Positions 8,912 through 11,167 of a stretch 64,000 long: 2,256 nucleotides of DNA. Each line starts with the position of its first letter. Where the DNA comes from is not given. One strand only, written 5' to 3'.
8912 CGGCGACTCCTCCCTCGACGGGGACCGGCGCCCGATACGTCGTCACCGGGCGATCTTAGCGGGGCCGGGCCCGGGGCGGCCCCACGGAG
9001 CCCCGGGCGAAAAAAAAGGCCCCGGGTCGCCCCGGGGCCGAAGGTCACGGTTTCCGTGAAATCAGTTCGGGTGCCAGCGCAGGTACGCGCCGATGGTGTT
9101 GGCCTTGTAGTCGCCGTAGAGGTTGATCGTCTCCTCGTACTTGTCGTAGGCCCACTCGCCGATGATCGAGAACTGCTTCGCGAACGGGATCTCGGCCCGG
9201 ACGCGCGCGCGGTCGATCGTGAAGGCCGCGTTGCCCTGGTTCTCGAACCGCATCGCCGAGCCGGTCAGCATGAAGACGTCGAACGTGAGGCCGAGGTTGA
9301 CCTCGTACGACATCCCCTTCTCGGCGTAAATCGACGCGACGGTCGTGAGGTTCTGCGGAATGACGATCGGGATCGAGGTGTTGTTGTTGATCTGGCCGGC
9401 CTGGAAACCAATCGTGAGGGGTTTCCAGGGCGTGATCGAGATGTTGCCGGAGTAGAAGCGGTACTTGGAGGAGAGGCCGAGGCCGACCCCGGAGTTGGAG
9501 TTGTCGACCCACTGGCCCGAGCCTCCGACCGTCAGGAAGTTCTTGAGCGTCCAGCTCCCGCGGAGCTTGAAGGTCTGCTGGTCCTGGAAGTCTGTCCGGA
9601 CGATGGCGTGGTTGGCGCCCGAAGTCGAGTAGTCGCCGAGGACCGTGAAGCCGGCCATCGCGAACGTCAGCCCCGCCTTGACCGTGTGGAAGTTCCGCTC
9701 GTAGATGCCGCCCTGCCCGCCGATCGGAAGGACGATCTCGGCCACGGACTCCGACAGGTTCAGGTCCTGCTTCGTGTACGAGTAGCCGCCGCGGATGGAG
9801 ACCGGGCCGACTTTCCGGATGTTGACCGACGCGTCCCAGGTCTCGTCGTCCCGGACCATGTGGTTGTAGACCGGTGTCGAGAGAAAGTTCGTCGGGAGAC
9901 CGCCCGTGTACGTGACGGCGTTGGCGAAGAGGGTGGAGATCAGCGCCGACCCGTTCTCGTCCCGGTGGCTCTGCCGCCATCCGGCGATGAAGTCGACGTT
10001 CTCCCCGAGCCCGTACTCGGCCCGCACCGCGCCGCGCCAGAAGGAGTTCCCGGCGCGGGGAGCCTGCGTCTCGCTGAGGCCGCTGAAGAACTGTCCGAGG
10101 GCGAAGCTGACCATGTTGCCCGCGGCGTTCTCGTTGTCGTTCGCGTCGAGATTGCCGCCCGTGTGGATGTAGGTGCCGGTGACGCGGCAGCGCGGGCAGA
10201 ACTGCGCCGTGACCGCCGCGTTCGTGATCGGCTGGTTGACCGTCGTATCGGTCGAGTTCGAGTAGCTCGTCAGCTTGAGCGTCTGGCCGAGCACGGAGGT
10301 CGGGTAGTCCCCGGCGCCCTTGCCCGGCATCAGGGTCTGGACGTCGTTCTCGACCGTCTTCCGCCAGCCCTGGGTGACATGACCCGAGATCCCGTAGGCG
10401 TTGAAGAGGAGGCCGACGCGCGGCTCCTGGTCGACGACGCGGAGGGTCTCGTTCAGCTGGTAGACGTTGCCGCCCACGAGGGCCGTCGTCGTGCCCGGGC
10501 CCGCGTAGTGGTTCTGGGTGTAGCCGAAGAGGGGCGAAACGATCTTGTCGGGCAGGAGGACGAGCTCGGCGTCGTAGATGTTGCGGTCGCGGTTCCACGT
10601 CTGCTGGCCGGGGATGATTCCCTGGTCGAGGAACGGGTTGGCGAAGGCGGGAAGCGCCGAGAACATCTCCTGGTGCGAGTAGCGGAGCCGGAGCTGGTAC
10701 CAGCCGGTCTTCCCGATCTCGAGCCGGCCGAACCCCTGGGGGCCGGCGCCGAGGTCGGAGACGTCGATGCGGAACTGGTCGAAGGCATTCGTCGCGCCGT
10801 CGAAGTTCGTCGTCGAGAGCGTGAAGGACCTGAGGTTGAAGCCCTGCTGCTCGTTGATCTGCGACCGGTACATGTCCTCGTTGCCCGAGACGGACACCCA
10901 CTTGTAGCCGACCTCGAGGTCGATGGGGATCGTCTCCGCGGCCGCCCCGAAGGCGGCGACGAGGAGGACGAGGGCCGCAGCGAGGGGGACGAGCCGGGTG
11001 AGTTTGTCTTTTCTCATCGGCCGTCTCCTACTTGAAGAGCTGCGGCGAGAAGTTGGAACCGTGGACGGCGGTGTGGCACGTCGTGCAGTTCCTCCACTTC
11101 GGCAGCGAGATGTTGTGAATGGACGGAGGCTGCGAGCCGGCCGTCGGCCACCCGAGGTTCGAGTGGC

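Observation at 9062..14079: Complete MtrC-MtrA-MtrB-type decaheme porin-cytochrome conduit in a very GC-rich, apparently non-gammaproteobacterial genome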

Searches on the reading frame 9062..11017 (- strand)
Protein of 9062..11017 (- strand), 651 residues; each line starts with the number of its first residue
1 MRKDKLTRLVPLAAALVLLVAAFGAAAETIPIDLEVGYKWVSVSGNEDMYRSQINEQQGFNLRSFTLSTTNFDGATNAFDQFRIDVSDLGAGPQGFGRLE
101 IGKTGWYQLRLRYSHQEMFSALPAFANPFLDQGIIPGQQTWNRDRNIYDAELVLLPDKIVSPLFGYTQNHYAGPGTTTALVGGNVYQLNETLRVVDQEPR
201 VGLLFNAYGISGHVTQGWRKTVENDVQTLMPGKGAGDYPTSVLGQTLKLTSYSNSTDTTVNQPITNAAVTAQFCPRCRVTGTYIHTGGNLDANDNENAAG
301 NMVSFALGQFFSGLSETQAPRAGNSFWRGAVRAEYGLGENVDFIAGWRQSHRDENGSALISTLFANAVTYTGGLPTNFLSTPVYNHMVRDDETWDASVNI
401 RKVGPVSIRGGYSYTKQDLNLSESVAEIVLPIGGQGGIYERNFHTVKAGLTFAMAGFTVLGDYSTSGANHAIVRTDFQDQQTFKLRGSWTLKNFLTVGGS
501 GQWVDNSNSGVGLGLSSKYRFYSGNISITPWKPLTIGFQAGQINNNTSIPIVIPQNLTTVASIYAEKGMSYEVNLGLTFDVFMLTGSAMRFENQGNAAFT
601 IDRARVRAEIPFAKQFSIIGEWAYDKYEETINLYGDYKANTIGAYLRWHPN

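Call 6: search_protein_families(library=ncbifam, proteins=[window:9062-11017:-], max_evalue=0.01)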
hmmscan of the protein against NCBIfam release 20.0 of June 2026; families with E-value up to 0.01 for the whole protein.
window:9062-11017:- (651 aa): 0 families

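Call 7: search_protein_families(library=pfam, proteins=[window:9062-11017:-], max_evalue=0.01)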
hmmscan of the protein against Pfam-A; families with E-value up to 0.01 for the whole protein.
window:9062-11017:- (651 aa): 0 families

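Call 8: search_protein_families(library=pfam, proteins=[window:9062-11017:-], max_evalue=10)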
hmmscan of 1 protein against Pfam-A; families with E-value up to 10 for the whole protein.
window:9062-11017:- (651 aa): 1 family
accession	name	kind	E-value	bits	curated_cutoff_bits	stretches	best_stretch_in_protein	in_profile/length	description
PF08622.16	Svf1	-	0.076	13.5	25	1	222-295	96-154/163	Svf1-like N-terminal lipocalin domain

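Call 9: search_protein_families(library=ncbifam, proteins=[window:9062-11017:-], max_evalue=10)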
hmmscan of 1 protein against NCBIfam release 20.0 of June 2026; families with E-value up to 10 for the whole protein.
window:9062-11017:- (651 aa): 1 family
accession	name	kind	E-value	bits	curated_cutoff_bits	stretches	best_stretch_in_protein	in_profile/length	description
TIGR02642.1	phage_xxxx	hypoth_equivalog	0.15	11.7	101.4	1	203-288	110-198/267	TIGR02642 family protein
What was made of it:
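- On MtrB/PioB outer-membrane proteins (TIGR03509, PF11854): No hit even at E <= 10 (calls 8, 9).
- The barrel has no MtrB/PioB HMM hit (calls 8, 9).
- Tried and rejected: Only noise came back: Svf1 and a phage family (calls 8, 9).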

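Call 10: find_homologous_proteins(query=window:9062-11017:-)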
Query window:9062-11017:- (651 aa): 191 proteins with E <= 0.001 among 8000 candidates; the best 120 are listed.
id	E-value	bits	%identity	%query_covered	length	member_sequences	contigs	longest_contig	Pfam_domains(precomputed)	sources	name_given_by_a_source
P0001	0.0e+0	1372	91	100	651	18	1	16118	-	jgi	jgi:hypothetical protein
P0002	0.0e+0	1286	84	100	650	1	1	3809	-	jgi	jgi:hypothetical protein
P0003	0.0e+0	1212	80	100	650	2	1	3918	-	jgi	jgi:hypothetical protein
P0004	7.8e-282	955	63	100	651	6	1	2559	-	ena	-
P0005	4.6e-185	635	46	100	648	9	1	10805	-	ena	-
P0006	4.2e-180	618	46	100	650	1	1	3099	-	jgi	jgi:hypothetical protein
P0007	9.3e-180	617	45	100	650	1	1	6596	-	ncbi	-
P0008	1.1e-172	594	45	100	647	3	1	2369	-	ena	-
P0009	3.2e-172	592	44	96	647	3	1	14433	-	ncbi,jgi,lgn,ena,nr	ncbi:MAG TPA: hypothetical protein VL084_02285 [Thermoanaerobaculia bacterium]|nr:hypothetical prote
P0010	4.7e-170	585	43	100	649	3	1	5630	-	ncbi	-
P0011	1.0e-167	578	44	96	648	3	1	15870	-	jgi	jgi:hypothetical protein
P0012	2.7e-163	563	42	95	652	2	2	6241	-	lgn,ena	-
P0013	1.1e-162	561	42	100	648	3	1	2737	-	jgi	jgi:hypothetical protein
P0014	6.6e-162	558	43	96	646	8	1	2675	-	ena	-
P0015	1.2e-160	554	42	99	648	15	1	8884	PF13609.13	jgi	jgi:hypothetical protein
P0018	2.6e-156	540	41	96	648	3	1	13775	PF13609.13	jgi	jgi:hypothetical protein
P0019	3.2e-156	540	42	96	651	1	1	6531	PF13609.13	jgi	jgi:hypothetical protein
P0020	2.2e-154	534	41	100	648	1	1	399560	-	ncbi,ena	-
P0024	5.3e-153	529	41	100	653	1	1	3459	PF13609.13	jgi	jgi:Gram-negative porin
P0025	5.6e-153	529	41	98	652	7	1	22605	PF13609.13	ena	-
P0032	2.3e-152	527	40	99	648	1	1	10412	PF13609.13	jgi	jgi:hypothetical protein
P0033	5.2e-152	526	42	96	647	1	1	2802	PF13609.13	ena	-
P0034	5.7e-152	526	42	99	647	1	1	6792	PF13609.13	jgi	jgi:hypothetical protein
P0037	7.6e-151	522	40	97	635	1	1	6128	PF13609.13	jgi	jgi:hypothetical protein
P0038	1.3e-150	521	40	97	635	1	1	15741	PF13609.13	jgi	jgi:hypothetical protein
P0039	2.3e-150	520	40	99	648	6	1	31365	PF13609.13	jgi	jgi:hypothetical protein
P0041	6.7e-150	519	40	97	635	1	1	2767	PF13609.13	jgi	jgi:hypothetical protein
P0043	8.9e-150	518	40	97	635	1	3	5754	PF13609.13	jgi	jgi:hypothetical protein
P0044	1.0e-149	518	40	97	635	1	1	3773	PF13609.13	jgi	jgi:hypothetical protein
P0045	1.1e-149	518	42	97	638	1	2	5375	PF13609.13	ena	-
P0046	1.2e-149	518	40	97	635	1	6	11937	PF13609.13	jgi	jgi:hypothetical protein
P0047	1.3e-149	518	40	97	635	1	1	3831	PF13609.13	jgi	jgi:hypothetical protein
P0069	3.6e-145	503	40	99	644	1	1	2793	PF13609.13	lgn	-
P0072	1.8e-144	501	40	95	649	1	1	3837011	-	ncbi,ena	-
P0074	3.1e-144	500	41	98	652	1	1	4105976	-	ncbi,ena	-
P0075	8.1e-144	499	40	99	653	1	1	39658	PF13609.13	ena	-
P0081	4.2e-143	496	38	99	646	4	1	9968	PF13609.13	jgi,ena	jgi:hypothetical protein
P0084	6.4e-143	496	39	99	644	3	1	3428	PF13609.13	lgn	-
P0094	5.0e-141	489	40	96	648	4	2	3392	PF13609.13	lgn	-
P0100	1.1e-139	485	40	96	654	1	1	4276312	-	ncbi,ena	-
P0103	3.5e-139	483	38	97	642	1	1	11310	PF13609.13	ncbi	-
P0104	2.7e-138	480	40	96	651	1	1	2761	PF13609.13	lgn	-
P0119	6.3e-136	473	37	99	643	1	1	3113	PF13609.13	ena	-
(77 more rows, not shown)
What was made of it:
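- Some homologues carry a precomputed PF13609 Porin_4 label (call 10).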

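Call 13: search_solved_structures(query=A1, max_evalue=10, show_alignments=2)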
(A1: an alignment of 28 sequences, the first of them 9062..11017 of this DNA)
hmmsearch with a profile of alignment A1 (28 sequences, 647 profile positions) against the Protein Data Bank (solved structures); distinct sequences matched with E-value up to 10: 1.
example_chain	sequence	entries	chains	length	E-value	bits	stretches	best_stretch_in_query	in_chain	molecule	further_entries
1zs8_A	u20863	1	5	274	0.0077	17.7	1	178-222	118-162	histocompatibility 2, M region locus 10.5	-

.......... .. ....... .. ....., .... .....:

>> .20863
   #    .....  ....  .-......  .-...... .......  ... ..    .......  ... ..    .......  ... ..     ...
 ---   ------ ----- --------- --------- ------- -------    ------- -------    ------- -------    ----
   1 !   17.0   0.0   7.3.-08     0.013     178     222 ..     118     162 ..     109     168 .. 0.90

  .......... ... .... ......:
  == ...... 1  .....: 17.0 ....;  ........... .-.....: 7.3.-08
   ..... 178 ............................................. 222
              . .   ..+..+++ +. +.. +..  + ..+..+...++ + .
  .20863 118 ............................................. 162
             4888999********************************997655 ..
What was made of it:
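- Tried and rejected: MtrB was not found; the only hit was a spurious MHC match (call 13).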

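Call 21: predict_structure(alignment_id=A1)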
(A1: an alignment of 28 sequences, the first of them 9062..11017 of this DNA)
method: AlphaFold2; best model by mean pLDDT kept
length: 651 residues; sequences in the alignment: 28
mean_pLDDT: 82.3   pTM: 0.74
mean pLDDT of the five models: 82.3, 78.9, 78.3, 78.0, 75.5
residues with pLDDT >= 90: 317; 70-90: 196; 50-70: 83; < 50: 55
segments of 3 or more residues with pLDDT < 50: 1-14, 16-28, 124-133, 306-312, 425-434
pLDDT, mean of each block of 10 residues (from residue 1): 40 46 43 88 88 85 84 67 88 87 91 91 46 58 93 92 97 86 78 96 92 96 94 76 70 91 95 91 94 83 50 67 92 92 96 78 58 54 76 96 88 94 48 63 95 93 94 81 96 92 90 83 94 92 91 64 89 93 94 88 95 89 91 81 90 60
secondary structure, 60 per line:
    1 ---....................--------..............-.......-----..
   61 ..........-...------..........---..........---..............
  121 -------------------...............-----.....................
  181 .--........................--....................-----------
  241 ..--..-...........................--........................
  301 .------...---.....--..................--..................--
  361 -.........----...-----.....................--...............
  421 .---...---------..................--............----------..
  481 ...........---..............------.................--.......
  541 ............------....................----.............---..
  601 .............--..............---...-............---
elements in order: H4-23 E32-45 H47-53 E59-70 E81-90 E94-103 E107-120 E140-154 E160-181 E184-207 E210-229 E248-274 E277-301 E314-318 E321-338 E341-358 H362-370 E383-403 E406-421 E437-454 E457-468 E479-491 E495-508 E515-531 E534-552 E559-578 E583-595 E599-613 E616-629 E637-648
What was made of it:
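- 9062..11017 (-): mtrB-like gene. It encodes a 651-aa outer-membrane beta-barrel with a signal peptide and no plug domain, predicted to have 26 strands. It belongs to an unannotated family whose named members are all from Acidobacteriota. The AlphaFold2 model has pLDDT 82 and 26 long strands (call 21).
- On MtrB/PioB outer-membrane proteins (TIGR03509, PF11854): AlphaFold2 pLDDT 82.3, 26 long strands (call 21).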

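Call 24: fold_search(model_id=the predicted structure, library=pdb)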
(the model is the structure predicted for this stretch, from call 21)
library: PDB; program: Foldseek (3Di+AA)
matches with E <= 10: 866; with E <= 0.001: 302
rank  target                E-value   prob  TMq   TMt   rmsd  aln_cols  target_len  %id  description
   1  6r2q_B                3.0e-15  1.00  0.64  0.64   8.3       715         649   11  Structure of the Mtr complex (released 2020-04-22)
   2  5nec_B                1.2e-10  1.00  0.40  0.40  12.7       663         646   12  Crystal structure of the siderophore receptor PiuD from Pseudomonas aeruginosa (released 2018-02-07)
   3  5nec_A                3.0e-10  1.00  0.40  0.41  15.3       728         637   11  Crystal structure of the siderophore receptor PiuD from Pseudomonas aeruginosa (released 2018-02-07)
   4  5fp1                  2.2e-09  1.00  0.39  0.37  15.6       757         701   11  Crystal structure of the siderophore receptor PiuA from Acinetobacter baumannii (released 2016-05-11)
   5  5fok_A                2.3e-09  1.00  0.47  0.47   9.6       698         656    8  Crystal structure of the siderophore receptor PiuA from Pseudomonas aeruginosa (released 2016-05-11)
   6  2o5p_B                2.3e-09  1.00  0.42  0.38  14.9       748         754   10  Crystal structure of the full length ferric pyoverdine outer membrane receptor FpvA of Pseudomonas aeruginosa in its a (released 2007-10-30)
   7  6z8r_B                2.7e-09  1.00  0.44  0.44  10.5       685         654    8  Copper transporter OprC (released 2021-06-09)
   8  9ex3_A                3.2e-09  1.00  0.40  0.39  12.8       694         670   11  Ferric-mycobactin receptor (FemA) in complex with dihydroaeruginoic acid (released 2025-02-26)
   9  6z8t_A                4.5e-09  1.00  0.46  0.46  10.8       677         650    8  Copper transporter OprC (released 2021-06-09)
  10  6fok_A                5.7e-09  1.00  0.46  0.46  10.8       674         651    8  Copper transporter OprC (released 2019-03-13)
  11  8s34_A                6.6e-09  1.00  0.40  0.39  14.8       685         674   11  Ferric-mycobactin receptor (FemA) in complex with aeruginic acid (released 2025-02-26)
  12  4rdr                  7.2e-09  1.00  0.40  0.38  14.8       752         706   10  Structure of the bacterial Zn-transporter ZnuD from Neisseria meningitidis (locked conformation bound to zinc and cadmiu (released 2015-08-19)
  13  5fok_B                7.6e-09  1.00  0.37  0.37  13.4       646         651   10  Crystal structure of the siderophore receptor PiuA from Pseudomonas aeruginosa (released 2016-05-11)
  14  9a3c_MODEL_1_A        9.6e-09  1.00  0.45  0.40  13.4       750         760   10  Model of E. coli Fiu by in-cell photo-crosslinking MS and deep learning (released 2023-02-24)
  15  6z8r_A                1.1e-08  1.00  0.47  0.47   9.9       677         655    8  Copper transporter OprC (released 2021-06-09)
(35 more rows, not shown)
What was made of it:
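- On MtrB/PioB outer-membrane proteins (TIGR03509, PF11854): The Foldseek top hit is 6R2Q_B, TM 0.64 in both directions, E = 3e-15 (call 24).
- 26 strands, best PDB match MtrB at TM 0.64 against about 0.4 for 22-strand transporters (calls 21, 24).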

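Call 26: find_encoding_contigs(protein=window:9062-11017:-, flank=10000, max_places=4)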
Protein window:9062-11017:- (651 aa): no gene with exactly this product is on record in the collection.
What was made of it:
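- The exact barrel sequence is not on record elsewhere, so no second copy of this genome could be checked (call 26).
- Tried and rejected: It is not on record, so the source contig was not identified (call 26).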

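Call 27: find_encoding_contigs(protein=P0001, flank=10000, max_places=4)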
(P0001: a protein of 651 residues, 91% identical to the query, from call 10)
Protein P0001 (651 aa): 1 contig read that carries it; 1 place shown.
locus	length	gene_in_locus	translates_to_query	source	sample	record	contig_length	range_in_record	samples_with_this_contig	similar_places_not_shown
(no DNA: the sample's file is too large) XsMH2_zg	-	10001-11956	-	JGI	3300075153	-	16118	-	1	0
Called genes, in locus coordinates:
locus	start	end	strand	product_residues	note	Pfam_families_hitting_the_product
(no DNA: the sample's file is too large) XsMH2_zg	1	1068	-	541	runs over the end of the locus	PF00005:ABC_tran, PF13476:AAA_23 (faint), PF02463:SMC_N (faint), PF13304:AAA_21 (faint), PF12848:ABC_tran_Xtn, PF00005:ABC_tran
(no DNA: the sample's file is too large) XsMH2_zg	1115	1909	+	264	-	PF13641:Glyco_tranf_2_3, PF00535:Glycos_transf_2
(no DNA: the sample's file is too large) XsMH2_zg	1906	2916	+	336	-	PF04321:RmlD_sub_bind (weak), PF01073:3Beta_HSD, PF01370:Epimerase, PF07993:NAD_binding_4 (faint), PF08659:KR (faint), PF13460:NAD_binding_10 (weak), PF16363:GDP_Man_Dehyd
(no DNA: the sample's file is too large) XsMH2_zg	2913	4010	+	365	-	PF01041:DegT_DnrJ_EryC1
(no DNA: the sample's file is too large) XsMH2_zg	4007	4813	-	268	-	-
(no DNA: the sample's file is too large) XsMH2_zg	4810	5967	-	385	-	PF04188:Mannosyl_trans2 (weak)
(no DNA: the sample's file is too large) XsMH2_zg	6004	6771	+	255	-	PF13489:Methyltransf_23, PF01209:Ubie_methyltran, PF07021:MetW (weak), PF13847:Methyltransf_31, PF08241:Methyltransf_11, PF08242:Methyltransf_12, PF13649:Methyltransf_25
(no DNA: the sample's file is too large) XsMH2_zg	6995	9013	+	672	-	PF02085:Cytochrom_CIII (faint), PF09699:Paired_CXXCH_1 (faint), PF14522:Cytochrome_C7 (faint), PF14537:Cytochrom_c3_2 (faint), PF22113:Mtrc-MtrF_II-IV_dom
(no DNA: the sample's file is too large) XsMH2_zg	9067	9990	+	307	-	PF03264:Cytochrom_NNT (weak), PF22113:Mtrc-MtrF_II-IV_dom (faint), PF22678:Cytochrom_c_NrfB-like (faint), PF02085:Cytochrom_CIII (faint), PF14522:Cytochrome_C7 (faint), PF14537:Cytochrom_c3_2 (faint), PF09699:Paired_CXXCH_1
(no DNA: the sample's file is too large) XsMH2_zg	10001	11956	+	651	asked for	-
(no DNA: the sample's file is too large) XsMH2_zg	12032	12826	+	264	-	PF12850:Metallophos_2 (faint)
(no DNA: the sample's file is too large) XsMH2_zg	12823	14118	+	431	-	PF00275:EPSP_synthase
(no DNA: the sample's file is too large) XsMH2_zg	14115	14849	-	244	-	PF00535:Glycos_transf_2, PF12804:NTP_transf_3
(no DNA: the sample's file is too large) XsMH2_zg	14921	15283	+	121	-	?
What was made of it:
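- Tried and rejected: It could not be fetched because the file was too large (call 27).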

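Call 31: find_related_loci(query=window:9062-11017:-, collection=genome_contigs, flank=10000)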
Query window:9062-11017:- (651 aa) in genome_contigs; peptide patterns used: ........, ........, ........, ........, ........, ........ (x = any residue, [..] = any of these).
37 stretches matched a pattern; 2 encode a relative of the query (tblastn E <= 1e-3); 1 distinct loci.
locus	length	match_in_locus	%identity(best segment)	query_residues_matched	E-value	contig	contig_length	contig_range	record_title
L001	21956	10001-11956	46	1-651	0e+0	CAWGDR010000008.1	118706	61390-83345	MAG: uncultured Acidobacteriota bacterium isolate MFD02199.bin.2.63 genome assembly, contig: contig_27733, whole genome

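Call 40: search_protein_representatives(alignment_id=A1)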
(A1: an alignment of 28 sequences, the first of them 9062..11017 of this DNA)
Query: 28 sequences, 647 profile positions. Proteins with E-value up to 0.001 (for the whole library): 1169; up to 1e-10: 747; up to 1e-30: 263. The best 150 are listed.
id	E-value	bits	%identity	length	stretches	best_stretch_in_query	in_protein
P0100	5.2e-290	979.8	-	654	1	5-647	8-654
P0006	4.8e-286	966.7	-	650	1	1-646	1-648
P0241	9.2e-270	912.9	-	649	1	9-647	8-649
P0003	8.7e-267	903.0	-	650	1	4-647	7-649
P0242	6.9e-262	886.8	-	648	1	6-647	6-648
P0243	1.7e-258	875.7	-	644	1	1-647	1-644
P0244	2.5e-257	871.8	-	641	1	10-646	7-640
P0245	4.6e-238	808.1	-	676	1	26-646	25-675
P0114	6.7e-233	791.1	-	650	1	1-646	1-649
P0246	4.6e-230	781.7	-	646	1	8-647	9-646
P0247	1.6e-229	779.9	-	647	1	9-646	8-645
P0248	4.0e-226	768.7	-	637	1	9-646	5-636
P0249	2.6e-224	762.7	-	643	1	11-647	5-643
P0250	2.7e-219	746.1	-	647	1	3-646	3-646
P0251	3.4e-217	739.2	-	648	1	5-647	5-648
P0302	7.5e-89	315.1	-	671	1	27-636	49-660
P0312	8.8e-78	278.6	-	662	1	13-644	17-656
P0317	8.0e-76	272.1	-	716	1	30-646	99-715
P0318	9.6e-76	271.8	-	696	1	31-646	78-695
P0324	1.1e-71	258.4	-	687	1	29-639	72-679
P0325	8.4e-68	245.6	-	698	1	26-643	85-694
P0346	1.5e-59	218.3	-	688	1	18-645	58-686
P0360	9.3e-55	202.5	-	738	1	31-644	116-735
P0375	5.3e-51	190.1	-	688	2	30-321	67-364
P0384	2.4e-49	184.6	-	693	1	24-645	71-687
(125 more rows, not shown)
